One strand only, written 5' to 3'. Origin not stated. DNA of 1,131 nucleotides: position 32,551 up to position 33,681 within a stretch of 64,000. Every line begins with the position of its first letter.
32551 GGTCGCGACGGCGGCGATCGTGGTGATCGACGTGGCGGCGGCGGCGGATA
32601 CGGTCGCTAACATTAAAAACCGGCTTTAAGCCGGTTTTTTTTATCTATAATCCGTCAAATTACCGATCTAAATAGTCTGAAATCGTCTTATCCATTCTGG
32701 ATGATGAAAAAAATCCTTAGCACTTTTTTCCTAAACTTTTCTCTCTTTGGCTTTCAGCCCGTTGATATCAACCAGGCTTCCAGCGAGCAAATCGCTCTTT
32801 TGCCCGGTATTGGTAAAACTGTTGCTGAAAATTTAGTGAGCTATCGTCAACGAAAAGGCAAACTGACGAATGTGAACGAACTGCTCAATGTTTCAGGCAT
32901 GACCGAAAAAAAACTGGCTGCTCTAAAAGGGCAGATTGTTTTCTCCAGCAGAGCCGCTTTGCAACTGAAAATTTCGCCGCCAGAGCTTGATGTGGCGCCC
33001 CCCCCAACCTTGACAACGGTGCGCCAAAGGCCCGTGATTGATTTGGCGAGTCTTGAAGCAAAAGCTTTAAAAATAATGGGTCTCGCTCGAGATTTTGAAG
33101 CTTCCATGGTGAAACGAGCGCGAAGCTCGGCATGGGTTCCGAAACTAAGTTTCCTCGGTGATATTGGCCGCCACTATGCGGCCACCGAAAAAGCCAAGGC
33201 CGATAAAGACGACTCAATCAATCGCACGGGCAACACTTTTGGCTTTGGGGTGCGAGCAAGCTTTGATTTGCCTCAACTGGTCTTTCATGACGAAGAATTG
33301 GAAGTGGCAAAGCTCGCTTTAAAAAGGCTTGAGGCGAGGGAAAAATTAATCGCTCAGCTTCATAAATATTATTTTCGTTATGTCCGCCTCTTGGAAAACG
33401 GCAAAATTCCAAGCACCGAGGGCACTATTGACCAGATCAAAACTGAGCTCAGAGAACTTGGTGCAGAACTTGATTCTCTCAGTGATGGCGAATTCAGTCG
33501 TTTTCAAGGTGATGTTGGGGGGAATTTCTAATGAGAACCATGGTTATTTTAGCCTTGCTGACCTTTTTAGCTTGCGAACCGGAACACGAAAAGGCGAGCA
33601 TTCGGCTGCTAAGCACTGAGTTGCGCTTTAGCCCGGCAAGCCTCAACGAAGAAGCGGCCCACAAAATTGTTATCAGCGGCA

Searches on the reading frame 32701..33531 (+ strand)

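Call 104: search_protein_families(library=pfam, proteins=[window:32701-33531:+], max_evalue=0.00001)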
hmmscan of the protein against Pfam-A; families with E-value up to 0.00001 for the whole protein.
window:32701-33531:+ (276 aa): 1 family
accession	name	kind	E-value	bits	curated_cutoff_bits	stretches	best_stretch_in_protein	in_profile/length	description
PF12836.13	HHH_3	-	2.6e-18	66.3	27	1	19-79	4-64/65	Helix-hairpin-helix motif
